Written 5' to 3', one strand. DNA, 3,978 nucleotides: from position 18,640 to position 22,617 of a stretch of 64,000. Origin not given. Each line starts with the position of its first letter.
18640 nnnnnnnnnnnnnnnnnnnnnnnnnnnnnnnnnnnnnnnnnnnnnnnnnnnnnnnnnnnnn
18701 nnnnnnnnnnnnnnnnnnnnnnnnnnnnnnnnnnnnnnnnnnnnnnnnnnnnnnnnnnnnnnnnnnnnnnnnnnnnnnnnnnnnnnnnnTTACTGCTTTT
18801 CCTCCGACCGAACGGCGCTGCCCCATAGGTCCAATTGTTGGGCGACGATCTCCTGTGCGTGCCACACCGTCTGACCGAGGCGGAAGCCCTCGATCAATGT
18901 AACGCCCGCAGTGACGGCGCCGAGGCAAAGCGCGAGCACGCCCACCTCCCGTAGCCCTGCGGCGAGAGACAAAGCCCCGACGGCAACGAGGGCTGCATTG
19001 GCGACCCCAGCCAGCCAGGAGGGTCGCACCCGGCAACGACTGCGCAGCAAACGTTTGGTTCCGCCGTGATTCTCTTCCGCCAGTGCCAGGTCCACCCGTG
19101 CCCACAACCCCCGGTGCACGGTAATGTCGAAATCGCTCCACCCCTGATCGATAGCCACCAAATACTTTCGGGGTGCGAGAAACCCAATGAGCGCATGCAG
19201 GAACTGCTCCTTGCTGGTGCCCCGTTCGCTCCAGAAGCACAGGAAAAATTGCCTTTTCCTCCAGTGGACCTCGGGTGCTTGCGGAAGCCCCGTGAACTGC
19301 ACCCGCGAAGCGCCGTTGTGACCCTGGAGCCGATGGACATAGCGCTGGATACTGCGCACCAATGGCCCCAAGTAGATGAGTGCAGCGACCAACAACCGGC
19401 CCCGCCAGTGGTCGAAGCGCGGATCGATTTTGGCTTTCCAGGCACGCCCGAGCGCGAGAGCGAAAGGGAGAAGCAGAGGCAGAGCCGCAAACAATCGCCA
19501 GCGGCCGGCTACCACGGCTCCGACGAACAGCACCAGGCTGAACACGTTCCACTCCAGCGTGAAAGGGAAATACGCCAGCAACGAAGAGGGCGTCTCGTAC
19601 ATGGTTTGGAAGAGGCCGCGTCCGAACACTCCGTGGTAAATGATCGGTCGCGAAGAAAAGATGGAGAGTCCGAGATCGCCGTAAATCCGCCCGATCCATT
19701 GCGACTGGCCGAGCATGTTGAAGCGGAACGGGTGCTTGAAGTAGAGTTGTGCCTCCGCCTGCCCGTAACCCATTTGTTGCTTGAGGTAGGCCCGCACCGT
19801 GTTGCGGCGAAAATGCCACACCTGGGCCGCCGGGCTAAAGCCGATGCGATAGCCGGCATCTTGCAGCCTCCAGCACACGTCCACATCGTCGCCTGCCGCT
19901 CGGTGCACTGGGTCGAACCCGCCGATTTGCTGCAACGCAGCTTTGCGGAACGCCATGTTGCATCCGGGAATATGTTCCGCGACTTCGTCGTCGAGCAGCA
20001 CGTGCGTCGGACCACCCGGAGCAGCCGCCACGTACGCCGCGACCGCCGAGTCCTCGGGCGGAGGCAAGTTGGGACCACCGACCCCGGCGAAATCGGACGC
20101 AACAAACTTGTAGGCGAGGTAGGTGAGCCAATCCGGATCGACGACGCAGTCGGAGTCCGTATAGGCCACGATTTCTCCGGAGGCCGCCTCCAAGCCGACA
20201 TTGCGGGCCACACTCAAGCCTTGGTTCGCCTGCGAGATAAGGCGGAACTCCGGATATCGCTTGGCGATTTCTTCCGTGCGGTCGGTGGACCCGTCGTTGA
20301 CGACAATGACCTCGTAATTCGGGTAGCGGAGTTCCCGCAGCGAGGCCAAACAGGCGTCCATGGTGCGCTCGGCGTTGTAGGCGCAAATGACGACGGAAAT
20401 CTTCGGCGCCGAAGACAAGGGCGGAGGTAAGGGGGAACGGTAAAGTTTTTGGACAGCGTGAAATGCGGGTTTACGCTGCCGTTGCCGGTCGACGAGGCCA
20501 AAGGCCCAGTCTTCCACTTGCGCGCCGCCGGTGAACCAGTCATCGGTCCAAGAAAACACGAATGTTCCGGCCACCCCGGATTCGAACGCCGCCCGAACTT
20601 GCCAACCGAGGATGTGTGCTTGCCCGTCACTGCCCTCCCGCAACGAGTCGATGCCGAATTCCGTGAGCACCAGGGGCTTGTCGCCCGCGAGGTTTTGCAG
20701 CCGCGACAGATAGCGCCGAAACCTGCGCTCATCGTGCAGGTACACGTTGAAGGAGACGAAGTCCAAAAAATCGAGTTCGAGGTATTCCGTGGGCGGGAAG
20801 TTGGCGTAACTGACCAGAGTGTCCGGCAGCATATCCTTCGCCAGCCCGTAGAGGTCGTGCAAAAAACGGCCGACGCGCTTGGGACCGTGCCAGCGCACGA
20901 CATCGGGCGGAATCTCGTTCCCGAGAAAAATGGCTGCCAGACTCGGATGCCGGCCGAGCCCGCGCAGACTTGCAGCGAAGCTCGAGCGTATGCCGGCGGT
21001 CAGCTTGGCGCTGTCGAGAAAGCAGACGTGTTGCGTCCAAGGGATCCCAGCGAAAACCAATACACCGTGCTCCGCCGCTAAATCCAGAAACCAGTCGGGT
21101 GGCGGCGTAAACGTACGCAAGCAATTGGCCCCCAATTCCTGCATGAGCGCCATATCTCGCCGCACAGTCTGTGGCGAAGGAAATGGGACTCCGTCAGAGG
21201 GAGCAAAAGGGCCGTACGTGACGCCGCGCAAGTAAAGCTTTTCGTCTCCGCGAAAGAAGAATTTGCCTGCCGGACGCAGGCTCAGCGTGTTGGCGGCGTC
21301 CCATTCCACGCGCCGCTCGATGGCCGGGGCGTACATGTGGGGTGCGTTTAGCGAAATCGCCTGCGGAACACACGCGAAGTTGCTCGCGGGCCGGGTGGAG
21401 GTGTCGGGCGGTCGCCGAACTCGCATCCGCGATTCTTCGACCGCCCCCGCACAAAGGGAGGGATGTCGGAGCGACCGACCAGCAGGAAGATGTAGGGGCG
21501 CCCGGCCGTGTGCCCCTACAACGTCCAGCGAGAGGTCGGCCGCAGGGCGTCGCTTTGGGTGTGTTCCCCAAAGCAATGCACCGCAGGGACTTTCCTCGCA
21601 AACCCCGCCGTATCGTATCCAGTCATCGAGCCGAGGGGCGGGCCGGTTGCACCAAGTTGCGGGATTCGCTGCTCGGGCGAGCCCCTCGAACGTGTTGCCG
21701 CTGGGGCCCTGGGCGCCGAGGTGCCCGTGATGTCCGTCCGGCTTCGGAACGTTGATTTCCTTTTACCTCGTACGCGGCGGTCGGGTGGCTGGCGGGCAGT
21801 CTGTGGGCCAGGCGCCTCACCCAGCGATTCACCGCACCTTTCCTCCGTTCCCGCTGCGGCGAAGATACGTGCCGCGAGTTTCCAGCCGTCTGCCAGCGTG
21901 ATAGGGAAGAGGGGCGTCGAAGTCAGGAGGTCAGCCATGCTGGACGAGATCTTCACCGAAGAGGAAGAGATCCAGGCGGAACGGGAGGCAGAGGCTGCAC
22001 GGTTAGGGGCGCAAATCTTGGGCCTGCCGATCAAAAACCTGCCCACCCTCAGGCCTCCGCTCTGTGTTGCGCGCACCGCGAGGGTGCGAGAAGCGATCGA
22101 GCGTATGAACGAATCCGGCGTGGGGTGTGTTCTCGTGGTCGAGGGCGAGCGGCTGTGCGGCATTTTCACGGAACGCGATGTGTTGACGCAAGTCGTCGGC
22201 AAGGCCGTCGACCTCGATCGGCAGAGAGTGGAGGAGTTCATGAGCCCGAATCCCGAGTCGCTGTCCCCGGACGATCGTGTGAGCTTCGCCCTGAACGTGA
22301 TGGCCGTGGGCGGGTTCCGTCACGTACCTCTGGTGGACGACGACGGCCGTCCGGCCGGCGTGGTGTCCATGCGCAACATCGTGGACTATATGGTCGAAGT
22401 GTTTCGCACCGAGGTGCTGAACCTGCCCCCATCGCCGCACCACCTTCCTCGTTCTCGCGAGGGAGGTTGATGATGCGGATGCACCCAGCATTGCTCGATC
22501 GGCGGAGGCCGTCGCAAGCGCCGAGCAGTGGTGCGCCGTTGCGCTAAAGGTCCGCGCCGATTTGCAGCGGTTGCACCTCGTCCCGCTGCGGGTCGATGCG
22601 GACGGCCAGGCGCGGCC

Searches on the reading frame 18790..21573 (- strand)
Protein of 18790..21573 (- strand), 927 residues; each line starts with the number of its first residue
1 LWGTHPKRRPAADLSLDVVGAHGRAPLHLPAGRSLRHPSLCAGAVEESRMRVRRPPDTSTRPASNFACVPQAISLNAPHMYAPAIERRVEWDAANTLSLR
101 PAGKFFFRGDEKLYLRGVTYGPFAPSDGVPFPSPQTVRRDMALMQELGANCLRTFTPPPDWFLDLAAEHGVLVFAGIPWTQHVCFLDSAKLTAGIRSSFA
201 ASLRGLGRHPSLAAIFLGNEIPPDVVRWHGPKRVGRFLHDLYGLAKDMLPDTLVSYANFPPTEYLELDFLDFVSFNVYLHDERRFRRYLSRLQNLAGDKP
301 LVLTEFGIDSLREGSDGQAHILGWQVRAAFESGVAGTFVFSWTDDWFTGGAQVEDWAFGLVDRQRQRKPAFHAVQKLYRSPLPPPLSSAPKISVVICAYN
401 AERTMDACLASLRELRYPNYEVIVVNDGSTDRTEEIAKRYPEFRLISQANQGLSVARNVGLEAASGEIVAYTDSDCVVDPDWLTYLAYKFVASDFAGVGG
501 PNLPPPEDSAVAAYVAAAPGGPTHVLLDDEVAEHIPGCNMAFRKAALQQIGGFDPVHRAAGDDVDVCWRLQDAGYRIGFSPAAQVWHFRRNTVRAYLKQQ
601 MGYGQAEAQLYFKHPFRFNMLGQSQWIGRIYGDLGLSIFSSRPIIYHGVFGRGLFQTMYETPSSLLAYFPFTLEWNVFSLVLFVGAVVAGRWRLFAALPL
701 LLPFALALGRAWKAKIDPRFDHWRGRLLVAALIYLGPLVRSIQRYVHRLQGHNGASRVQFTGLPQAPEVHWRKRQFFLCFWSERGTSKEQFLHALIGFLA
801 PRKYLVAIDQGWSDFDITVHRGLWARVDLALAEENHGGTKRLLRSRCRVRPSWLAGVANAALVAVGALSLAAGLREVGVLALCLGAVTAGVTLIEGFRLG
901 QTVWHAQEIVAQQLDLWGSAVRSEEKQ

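Call 8: search_protein_families(library=pfam, proteins=[window:18790-21573:-], max_evalue=0.01)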
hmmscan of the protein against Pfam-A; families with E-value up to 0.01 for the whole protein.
window:18790-21573:- (927 aa): 7 families
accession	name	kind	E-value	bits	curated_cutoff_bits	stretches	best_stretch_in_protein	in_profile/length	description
PF00535.33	Glycos_transf_2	-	2e-34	119.4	23.3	1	393-550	1-167/168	Glycosyl transferase family 2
PF13641.12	Glyco_tranf_2_3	-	6.2e-23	82.5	27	1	390-600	1-224/230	Glycosyltransferase like family 2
PF13632.12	Glyco_trans_2_3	-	1.9e-16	60.9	27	1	468-706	1-194/198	Glycosyl transferase family group 2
PF13506.12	Glyco_transf_21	-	1.5e-11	44.5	21.7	1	460-601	25-170/174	Glycosyl transferase family 21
PF10111.15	Glyco_tranf_2_2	-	3.4e-11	43.6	27.3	1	393-484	1-100/276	Glycosyltransferase like family 2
PF02836.23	Glyco_hydro_2_C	-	7.4e-06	25.7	21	1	111-312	13-216/302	Glycosyl hydrolases family 2, TIM barrel domain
PF02709.20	Glyco_transf_7C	-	0.0082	16.2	23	0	534-582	18-67/78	N-terminal domain of galactosyltransferase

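Call 9: search_protein_families(library=ncbifam, proteins=[window:18790-21573:-], max_evalue=0.01)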
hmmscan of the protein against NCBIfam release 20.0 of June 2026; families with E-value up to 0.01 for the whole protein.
window:18790-21573:- (927 aa): 27 families (the best 25 are shown)
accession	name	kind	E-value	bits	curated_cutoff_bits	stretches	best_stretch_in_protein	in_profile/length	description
TIGR03965.1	mycofact_glyco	equivalog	2.3e-52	178.4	280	1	383-627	67-320/467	mycofactocin biosynthesis glycosyltransferase MftF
TIGR03937.1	PgaC_IcaA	equivalog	6.9e-34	117.5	422.3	2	383-494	38-154/407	poly-beta-1,6-N-acetyl-D-glucosamine synthase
NF041875.1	EPS_EpsD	equivalog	8.2e-33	114.2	370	1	392-615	1-235/325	exopolysaccharide biosynthesis glycosyltransferase EpsD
NF007482.0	PRK10073.1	equivalog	3.5e-28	98.6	423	1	387-482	3-102/334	glycosyltransferase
NF041394.1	GtaseAglG_Halo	equivalog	9.3e-21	74.4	440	1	391-587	2-215/304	glucosyl-dolichyl phosphate glucuronosyltransferase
NF038302.1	EPS_HpsE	equivalog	1.1e-17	64.1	300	1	392-588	3-223/307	hormogonium polysaccharide biosynthesis glycosyltransferase HpsE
NF047683.1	TeichurnBiosyTuaG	equivalog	1.8e-16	60.5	400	1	388-483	4-104/252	teichuronic acid biosynthesis protein TuaG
NF038299.1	EPS_HpsN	equivalog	1.3e-15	57.2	425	2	390-493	1-109/317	hormogonium polysaccharide biosynthesis glycosyltransferase HpsN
TIGR04283.1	glyco_like_mftF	equivalog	3.4e-14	53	182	1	392-601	1-199/221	TIGR04283 family arsenosugar biosynthesis glycosyltransferase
NF053739.1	GlytfEpsEBac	equivalog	2.5e-13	49.7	450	1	390-613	1-226/265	glycosyltransferase EpsE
TIGR04242.1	nodulat_NodC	equivalog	9.7e-12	44.5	550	1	387-497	45-163/395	chitooligosaccharide synthase NodC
TIGR03469.1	HpnB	hypoth_equivalog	1.7e-10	40.5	379.25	1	385-442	39-97/386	hopene-associated glycosyltransferase HpnB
TIGR03111.1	glyc2_xrt_Gpos1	hypoth_equivalog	1.3e-09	37.4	363.95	1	385-490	44-156/439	TIGR03111 family XrtG-associated glycosyltransferase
NF045692.1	OglycostaseCruG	equivalog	9.5e-08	31.4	600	1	387-446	38-101/386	2'-O-glycosyltransferase CruG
NF050050.1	ProtGlycPglI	equivalog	1.5e-07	31.1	500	1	390-482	2-100/306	GalNAc(5)-diNAcBac-PP-undecaprenol beta-1,3-glucosyltransferase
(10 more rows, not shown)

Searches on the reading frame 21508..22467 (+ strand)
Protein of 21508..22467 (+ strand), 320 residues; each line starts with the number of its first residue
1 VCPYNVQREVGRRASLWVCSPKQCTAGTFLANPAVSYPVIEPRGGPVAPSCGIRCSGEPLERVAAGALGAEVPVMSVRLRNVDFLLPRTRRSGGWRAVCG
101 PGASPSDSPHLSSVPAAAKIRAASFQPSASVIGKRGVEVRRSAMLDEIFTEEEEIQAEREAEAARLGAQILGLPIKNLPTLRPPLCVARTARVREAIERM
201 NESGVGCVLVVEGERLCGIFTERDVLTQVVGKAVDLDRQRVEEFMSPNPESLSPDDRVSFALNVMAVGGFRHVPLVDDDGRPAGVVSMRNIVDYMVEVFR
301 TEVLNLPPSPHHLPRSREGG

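Call 8: search_protein_families(library=pfam, proteins=[window:21508-22467:+], max_evalue=0.01)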
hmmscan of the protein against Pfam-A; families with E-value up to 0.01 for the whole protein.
window:21508-22467:+ (320 aa): 1 family
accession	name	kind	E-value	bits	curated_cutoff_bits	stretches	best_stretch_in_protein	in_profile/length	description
PF00571.33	CBS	-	1.2e-24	86.8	24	2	241-296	1-56/57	CBS domain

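Call 9: search_protein_families(library=ncbifam, proteins=[window:21508-22467:+], max_evalue=0.01)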
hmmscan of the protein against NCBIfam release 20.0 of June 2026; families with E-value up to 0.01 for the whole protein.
window:21508-22467:+ (320 aa): 19 families
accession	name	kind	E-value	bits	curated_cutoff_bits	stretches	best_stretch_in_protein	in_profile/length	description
TIGR00393.1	kpsF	subfamily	8.8e-11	41.9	203.7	1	186-286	168-267/268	KpsF/GutQ family sugar-phosphate isomerase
NF011447.0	PRK14869.2-3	equivalog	3.8e-07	29.1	522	1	241-292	247-298/540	putative manganese-dependent inorganic diphosphatase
NF002505.0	PRK01862.1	equivalog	1.8e-06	26.9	482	1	185-299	458-574/577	ClcB-like voltage-gated chloride channel protein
NF008141.0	PRK10892.1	equivalog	6.4e-06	25.6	505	1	187-292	219-323/328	arabinose-5-phosphate isomerase KdsD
NF011442.0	PRK14869.1-4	equivalog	7.5e-06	24.7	400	1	242-310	73-141/543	putative manganese-dependent inorganic diphosphatase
NF008581.0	PRK11543.1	equivalog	8e-06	25.1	481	1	158-292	183-316/321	arabinose-5-phosphate isomerase GutQ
TIGR01137.1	cysta_beta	equivalog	4.2e-05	22.4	510.25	1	163-295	333-456/457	cystathionine beta-synthase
NF041552.1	TF_PrdR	equivalog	5.3e-05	21.7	795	1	186-296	18-126/577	sigma-54 dependent transcriptional regulator PrdR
NF041630.1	CBS_CbpB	equivalog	6.4e-05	22.8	125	1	251-303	23-75/143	cyclic-di-AMP-binding protein CbpB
NF053704.1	TransRegCcpNBacil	equivalog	0.0002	20.8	260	1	183-297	83-204/208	transcriptional regulator CcpN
NF011449.0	PRK14869.2-5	equivalog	0.0012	18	411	0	239-302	67-131/451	putative manganese-dependent inorganic diphosphatase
TIGR01302.1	IMP_dehydrog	equivalog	0.0012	17.8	481.5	1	184-292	90-197/450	IMP dehydrogenase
NF053603.1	HhpR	exception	0.002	17.4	520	1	189-293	76-181/282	CBS domain-containing high hydrostatic pressure regulator HhpR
NF011440.0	PRK14869.1-2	equivalog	0.002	16.8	746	0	258-294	261-297/541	putative manganese-dependent inorganic diphosphatase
NF011441.0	PRK14869.1-3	equivalog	0.0021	16.8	753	1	239-305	68-134/548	putative manganese-dependent inorganic diphosphatase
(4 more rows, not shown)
